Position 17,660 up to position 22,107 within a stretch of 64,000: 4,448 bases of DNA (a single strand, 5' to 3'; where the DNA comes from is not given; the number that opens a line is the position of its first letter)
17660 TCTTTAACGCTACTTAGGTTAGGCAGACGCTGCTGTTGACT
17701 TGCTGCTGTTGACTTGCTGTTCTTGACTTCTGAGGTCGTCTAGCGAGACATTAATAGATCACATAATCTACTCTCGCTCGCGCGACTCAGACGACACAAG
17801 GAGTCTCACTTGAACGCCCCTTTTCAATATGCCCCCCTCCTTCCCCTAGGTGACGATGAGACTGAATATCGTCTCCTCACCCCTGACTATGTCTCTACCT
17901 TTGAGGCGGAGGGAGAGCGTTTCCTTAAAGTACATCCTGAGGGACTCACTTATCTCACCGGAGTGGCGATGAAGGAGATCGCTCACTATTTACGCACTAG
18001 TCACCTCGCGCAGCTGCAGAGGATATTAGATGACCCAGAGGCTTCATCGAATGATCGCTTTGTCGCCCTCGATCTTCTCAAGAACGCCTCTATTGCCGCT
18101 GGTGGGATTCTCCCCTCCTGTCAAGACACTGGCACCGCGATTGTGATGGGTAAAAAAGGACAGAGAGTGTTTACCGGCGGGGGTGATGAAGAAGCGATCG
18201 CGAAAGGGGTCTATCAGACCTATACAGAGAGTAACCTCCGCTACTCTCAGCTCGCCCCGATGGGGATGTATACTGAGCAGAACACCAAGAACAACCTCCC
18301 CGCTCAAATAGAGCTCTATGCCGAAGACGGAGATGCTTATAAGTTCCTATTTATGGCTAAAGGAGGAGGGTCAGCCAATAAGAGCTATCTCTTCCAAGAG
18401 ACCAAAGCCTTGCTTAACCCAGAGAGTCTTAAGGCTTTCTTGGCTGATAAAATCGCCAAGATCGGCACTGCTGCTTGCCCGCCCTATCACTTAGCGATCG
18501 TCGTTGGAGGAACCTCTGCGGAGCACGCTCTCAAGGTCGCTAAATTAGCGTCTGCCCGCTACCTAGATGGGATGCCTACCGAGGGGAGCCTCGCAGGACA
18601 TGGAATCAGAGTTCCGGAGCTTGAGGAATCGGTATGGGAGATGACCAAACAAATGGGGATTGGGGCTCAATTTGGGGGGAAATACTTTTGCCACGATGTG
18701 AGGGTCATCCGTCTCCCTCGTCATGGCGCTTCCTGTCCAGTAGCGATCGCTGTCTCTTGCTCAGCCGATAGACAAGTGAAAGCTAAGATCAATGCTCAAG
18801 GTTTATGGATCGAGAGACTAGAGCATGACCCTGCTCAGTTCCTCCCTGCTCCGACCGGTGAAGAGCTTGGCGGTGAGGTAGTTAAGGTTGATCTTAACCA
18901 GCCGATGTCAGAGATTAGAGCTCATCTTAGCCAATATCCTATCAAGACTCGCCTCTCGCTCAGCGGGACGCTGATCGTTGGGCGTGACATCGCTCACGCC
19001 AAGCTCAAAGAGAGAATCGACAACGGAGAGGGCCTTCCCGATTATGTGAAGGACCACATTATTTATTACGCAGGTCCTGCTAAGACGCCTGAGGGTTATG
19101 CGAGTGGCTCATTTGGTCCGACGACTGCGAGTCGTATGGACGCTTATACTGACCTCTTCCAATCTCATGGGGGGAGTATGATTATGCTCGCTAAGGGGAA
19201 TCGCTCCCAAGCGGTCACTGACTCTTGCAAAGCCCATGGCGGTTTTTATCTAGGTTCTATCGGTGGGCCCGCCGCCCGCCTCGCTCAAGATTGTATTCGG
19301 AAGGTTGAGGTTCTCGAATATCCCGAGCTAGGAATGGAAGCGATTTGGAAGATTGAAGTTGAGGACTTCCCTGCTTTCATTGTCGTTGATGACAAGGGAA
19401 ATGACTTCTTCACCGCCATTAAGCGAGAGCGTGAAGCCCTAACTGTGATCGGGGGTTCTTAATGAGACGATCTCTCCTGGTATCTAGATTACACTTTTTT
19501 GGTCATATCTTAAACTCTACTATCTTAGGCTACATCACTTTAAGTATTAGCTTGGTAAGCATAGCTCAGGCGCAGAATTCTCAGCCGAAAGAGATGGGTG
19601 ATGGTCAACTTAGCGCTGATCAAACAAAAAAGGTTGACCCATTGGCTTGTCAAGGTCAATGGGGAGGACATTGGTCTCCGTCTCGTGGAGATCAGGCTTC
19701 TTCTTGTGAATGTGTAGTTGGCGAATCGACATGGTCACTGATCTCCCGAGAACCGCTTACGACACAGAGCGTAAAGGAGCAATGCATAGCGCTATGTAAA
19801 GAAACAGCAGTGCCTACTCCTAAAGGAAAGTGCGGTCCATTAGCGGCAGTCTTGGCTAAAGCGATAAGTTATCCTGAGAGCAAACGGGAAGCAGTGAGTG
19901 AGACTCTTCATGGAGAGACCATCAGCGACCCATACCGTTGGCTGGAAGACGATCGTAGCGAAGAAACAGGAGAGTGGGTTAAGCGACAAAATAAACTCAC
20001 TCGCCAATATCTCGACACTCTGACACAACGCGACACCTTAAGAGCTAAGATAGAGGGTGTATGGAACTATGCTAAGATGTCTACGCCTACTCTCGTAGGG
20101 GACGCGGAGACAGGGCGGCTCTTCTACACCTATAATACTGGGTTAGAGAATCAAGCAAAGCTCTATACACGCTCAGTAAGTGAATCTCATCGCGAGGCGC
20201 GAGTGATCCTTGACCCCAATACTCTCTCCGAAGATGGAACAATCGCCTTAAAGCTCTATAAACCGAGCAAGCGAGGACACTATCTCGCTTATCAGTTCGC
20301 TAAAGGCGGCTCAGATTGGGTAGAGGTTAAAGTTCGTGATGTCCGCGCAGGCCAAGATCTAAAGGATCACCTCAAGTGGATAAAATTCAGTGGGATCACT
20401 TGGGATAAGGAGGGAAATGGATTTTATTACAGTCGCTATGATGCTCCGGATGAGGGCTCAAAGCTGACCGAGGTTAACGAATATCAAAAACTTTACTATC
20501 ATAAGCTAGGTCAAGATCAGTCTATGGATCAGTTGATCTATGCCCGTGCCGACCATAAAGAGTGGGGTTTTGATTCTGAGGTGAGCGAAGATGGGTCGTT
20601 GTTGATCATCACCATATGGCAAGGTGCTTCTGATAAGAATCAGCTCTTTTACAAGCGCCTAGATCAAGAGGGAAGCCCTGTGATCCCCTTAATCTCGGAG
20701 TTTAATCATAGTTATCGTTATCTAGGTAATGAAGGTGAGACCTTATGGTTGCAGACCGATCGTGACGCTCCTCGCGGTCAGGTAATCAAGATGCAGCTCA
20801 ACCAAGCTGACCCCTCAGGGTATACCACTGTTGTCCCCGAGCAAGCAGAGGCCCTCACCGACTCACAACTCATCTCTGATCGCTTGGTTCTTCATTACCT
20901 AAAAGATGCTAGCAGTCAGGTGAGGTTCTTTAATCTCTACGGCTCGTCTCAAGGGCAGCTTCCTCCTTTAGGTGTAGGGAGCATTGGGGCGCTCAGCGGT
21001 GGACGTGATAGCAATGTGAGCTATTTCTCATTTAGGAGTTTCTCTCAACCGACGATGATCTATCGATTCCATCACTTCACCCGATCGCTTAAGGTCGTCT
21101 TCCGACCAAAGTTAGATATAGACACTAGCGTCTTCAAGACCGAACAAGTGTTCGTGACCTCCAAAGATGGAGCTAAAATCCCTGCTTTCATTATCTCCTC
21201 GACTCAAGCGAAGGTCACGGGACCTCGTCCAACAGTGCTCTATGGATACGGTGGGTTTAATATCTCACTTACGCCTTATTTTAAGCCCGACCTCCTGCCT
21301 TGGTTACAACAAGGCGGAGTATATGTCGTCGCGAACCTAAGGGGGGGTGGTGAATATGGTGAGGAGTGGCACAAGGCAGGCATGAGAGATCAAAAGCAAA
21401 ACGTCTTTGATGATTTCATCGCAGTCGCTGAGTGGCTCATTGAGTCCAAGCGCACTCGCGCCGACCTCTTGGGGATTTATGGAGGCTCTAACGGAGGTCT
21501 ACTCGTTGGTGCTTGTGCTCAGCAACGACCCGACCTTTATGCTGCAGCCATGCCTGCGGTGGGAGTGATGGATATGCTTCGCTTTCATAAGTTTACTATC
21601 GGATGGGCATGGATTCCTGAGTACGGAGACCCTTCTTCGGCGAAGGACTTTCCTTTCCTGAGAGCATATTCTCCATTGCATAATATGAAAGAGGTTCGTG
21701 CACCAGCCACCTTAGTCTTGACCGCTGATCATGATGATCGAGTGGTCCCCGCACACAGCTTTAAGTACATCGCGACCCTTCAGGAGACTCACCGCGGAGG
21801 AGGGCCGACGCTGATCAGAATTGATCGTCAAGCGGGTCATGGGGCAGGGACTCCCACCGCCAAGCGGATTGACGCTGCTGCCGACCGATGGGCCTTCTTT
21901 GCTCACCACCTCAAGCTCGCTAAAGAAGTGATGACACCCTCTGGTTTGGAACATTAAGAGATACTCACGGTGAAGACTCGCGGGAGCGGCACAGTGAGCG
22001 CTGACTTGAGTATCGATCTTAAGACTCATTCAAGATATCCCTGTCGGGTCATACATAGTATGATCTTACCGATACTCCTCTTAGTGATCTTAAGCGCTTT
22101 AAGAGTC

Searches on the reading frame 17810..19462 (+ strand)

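Call 13: search_protein_families(library=pfam, proteins=[window:17810-19462:+])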
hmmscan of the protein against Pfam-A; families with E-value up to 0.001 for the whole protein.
window:17810-19462:+ (550 aa): 2 families
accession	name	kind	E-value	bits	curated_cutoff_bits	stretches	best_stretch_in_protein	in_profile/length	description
PF05683.17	Fumerase_C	-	3.3e-87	291.5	22.2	1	331-536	1-204/205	Fumarase C-terminus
PF05681.19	Fumerase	-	8.5e-82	274.9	25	1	53-325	7-269/270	Fumarate hydratase (Fumerase)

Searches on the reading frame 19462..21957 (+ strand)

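Call 13: search_protein_families(library=pfam, proteins=[window:19462-21957:+])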
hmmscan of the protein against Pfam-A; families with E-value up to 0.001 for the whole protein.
window:19462-21957:+ (831 aa): 3 families
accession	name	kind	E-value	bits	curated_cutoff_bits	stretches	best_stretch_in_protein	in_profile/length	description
PF02897.21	Peptidase_S9_N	-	1.5e-113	380.1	24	1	138-545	2-410/414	Prolyl oligopeptidase, N-terminal beta-propeller domain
PF00326.27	Peptidase_S9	-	5e-60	203.1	22.6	1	613-818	8-211/213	Prolyl oligopeptidase family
PF02129.25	Peptidase_S15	-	6.4e-05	23.2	23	1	609-707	46-134/262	X-Pro dipeptidyl-peptidase (S15 family)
